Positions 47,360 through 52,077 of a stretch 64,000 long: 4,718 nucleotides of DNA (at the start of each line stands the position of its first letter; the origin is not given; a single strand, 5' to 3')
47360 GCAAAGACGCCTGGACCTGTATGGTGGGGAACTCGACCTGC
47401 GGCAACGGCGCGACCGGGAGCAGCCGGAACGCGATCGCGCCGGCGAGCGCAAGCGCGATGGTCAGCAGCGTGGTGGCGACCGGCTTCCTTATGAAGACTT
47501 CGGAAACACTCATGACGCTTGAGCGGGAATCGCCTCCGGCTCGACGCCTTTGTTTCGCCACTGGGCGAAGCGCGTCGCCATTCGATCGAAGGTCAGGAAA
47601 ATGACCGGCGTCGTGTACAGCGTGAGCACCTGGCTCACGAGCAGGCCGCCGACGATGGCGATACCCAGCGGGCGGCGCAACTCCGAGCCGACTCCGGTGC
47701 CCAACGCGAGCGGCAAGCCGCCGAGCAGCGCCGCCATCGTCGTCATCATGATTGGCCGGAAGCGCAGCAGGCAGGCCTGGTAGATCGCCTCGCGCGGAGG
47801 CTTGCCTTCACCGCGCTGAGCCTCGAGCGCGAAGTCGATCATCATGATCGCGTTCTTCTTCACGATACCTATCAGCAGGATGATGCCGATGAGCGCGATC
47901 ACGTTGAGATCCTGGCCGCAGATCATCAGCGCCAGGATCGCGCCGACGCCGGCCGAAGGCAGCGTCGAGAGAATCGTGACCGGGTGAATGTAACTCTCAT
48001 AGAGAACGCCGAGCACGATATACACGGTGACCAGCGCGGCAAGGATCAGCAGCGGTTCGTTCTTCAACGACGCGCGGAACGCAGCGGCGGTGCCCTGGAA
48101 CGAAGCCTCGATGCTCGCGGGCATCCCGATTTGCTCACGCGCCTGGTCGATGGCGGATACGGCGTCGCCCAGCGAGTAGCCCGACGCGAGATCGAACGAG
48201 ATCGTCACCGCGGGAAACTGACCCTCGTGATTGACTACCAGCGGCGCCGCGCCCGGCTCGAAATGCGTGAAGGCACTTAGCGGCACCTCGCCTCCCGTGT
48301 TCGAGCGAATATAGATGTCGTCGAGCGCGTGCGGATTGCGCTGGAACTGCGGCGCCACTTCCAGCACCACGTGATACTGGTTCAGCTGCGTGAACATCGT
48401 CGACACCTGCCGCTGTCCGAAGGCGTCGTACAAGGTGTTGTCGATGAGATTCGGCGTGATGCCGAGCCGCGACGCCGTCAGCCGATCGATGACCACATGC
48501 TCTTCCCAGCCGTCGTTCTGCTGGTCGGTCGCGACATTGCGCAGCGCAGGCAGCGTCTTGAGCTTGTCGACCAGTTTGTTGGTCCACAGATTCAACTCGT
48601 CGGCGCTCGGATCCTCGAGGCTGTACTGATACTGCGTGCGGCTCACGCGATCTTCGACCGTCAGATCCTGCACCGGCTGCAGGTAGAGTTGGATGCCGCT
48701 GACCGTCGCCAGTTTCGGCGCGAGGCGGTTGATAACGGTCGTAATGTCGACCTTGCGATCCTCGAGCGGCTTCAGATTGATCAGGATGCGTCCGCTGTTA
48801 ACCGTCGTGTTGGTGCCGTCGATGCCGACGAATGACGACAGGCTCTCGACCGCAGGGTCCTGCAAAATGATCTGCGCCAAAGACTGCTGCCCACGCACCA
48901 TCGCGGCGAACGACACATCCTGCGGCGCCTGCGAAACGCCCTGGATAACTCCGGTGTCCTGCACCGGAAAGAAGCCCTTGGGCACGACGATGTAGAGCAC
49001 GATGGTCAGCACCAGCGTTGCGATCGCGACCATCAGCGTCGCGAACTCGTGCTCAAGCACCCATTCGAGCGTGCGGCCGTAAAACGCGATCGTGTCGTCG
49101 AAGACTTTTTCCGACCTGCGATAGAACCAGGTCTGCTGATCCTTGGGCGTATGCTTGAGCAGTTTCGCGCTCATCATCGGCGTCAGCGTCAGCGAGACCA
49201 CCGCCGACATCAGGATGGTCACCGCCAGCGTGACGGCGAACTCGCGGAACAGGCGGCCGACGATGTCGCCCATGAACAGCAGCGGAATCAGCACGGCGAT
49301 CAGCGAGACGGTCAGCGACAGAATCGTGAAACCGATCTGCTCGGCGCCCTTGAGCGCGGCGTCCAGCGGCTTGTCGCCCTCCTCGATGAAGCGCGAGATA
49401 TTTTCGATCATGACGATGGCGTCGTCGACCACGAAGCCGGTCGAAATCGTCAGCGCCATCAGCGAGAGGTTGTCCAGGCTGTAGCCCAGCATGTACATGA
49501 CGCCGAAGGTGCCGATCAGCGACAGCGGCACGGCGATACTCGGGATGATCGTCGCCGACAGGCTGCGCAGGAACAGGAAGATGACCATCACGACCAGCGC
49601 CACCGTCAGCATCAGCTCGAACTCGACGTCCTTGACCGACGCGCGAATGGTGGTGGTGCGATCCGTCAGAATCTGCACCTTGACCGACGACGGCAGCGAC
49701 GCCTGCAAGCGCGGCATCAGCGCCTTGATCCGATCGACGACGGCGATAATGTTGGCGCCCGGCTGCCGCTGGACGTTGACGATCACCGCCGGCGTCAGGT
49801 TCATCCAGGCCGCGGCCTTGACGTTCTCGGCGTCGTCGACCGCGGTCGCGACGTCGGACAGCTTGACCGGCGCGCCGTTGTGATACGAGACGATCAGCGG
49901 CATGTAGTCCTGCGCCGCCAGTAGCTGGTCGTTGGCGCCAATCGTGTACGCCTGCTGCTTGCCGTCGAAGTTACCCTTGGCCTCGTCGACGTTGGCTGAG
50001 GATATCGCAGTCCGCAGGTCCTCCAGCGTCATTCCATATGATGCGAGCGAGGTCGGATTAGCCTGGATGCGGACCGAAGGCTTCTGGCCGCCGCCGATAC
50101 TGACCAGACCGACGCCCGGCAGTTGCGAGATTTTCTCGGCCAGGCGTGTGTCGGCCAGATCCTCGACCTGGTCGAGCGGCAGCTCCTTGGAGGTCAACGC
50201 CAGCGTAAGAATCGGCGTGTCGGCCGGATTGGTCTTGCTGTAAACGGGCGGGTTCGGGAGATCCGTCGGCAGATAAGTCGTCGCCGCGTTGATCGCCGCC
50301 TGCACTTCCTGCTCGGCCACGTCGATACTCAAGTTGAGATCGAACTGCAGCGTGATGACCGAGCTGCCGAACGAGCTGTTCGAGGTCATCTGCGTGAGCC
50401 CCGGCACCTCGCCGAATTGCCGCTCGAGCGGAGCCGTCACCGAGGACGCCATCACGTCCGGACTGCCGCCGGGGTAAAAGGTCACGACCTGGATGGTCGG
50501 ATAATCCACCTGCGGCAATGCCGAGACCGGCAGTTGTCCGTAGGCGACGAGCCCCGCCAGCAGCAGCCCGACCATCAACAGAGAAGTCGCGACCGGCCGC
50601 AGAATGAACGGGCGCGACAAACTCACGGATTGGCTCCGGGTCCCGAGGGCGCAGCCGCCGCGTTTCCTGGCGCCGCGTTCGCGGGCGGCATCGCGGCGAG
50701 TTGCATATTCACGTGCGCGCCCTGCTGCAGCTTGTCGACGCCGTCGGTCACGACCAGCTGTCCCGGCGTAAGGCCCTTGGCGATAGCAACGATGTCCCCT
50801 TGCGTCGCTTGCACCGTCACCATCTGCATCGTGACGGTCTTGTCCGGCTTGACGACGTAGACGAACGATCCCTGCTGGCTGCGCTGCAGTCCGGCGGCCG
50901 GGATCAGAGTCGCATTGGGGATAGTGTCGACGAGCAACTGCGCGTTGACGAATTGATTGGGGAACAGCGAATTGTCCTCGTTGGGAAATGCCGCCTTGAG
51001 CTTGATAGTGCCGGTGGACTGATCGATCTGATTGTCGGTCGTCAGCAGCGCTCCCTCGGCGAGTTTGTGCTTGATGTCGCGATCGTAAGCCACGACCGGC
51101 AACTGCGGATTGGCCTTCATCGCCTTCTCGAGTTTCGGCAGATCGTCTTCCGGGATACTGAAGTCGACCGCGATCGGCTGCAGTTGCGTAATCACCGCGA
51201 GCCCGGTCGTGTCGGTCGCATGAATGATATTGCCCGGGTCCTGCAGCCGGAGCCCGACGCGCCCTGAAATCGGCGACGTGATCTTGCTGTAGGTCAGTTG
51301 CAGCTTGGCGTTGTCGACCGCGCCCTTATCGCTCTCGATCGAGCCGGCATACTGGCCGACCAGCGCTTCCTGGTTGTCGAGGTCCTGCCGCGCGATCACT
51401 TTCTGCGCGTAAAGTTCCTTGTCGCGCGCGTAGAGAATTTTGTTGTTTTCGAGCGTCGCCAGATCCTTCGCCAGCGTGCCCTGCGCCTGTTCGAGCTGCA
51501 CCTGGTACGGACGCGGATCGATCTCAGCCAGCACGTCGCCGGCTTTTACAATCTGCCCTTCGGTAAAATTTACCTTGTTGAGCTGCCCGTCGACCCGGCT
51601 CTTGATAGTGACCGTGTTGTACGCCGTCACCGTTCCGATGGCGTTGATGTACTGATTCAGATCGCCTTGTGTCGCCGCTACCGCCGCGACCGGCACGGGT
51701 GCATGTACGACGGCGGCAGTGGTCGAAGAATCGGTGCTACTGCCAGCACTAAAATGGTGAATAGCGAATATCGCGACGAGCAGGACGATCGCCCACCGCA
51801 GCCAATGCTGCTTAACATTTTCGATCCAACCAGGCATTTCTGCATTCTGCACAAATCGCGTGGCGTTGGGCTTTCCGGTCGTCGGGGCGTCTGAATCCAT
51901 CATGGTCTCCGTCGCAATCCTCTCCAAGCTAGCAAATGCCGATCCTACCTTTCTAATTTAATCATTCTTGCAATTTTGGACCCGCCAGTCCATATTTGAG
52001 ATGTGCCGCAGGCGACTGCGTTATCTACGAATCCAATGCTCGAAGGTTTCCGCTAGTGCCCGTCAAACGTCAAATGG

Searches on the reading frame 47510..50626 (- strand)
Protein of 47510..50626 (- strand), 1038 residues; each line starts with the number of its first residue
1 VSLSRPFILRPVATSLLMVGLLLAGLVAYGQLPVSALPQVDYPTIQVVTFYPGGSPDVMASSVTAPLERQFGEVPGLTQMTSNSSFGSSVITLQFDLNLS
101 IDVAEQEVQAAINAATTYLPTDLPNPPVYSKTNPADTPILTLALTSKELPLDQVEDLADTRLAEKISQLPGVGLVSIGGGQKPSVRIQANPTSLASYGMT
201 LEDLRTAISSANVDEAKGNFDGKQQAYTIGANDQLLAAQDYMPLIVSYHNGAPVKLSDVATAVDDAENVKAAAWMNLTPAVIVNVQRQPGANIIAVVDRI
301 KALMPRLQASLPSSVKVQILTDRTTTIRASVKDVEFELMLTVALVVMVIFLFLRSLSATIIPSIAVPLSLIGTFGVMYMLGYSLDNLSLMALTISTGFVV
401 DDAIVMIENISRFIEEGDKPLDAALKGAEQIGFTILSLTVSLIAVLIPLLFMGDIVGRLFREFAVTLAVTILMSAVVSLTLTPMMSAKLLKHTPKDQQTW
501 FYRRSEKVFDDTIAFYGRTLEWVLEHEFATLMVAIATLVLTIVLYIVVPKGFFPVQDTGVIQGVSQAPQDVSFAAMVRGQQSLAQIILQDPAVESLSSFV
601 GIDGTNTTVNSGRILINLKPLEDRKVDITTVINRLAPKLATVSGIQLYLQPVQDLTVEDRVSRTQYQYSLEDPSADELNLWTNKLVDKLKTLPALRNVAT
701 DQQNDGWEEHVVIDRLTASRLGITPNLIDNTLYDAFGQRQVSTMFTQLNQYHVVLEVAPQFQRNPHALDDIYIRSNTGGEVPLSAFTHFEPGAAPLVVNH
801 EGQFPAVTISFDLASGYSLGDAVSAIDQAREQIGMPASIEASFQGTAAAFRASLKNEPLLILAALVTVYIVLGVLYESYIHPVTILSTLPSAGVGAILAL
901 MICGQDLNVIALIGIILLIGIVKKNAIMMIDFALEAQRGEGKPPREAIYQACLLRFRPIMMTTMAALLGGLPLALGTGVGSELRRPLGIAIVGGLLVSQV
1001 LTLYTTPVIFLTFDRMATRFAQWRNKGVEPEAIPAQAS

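Call 58: search_protein_families(library=pfam, proteins=[window:47510-50626:-], max_evalue=0.01)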
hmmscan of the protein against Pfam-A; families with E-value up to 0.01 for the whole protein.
window:47510-50626:- (1038 aa): 3 families
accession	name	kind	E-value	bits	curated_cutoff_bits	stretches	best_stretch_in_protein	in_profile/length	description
PF00873.25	ACR_tran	-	0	1092.5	28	1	5-1013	3-1020/1021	AcrB/AcrD/AcrF family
PF03176.21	MMPL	-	6.8e-12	45.4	20.5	2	328-487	139-300/333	MMPL family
PF02355.23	SecD_SecF_C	-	0.0015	18.4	20.5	1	340-482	37-179/189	Protein export membrane protein SecD/SecF, C-terminal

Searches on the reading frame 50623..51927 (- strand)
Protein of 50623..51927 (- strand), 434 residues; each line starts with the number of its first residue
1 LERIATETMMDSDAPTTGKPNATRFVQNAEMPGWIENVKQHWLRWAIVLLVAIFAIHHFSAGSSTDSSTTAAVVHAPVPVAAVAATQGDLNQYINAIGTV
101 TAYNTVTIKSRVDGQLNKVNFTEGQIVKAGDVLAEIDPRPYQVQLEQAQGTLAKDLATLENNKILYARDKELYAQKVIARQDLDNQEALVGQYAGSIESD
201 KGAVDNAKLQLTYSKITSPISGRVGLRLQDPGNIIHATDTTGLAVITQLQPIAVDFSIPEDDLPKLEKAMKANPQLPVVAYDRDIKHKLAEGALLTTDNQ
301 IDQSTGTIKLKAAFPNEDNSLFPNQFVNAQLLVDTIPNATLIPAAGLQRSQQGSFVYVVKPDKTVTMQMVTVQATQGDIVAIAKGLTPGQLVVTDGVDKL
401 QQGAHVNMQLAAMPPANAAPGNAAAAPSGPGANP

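Call 58: search_protein_families(library=pfam, proteins=[window:50623-51927:-], max_evalue=0.01)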
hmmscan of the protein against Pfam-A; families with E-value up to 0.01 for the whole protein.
window:50623-51927:- (434 aa): 4 families
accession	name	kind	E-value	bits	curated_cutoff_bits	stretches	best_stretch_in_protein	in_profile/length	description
PF16576.10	HlyD_D23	-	4e-13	49.6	30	1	90-327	2-214/214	Barrel-sandwich domain of CusB or HlyD membrane-fusion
PF13437.12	HlyD_3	-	5.9e-13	49.9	22.2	2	215-318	1-97/106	HlyD family secretion protein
PF13533.13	Biotin_lipoyl_2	-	1.5e-10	41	29.8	1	106-137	1-32/32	Biotin-lipoyl like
PF00364.28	Biotin_lipoyl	-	0.004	17.4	22.1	1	106-136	43-73/73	Biotin-requiring enzyme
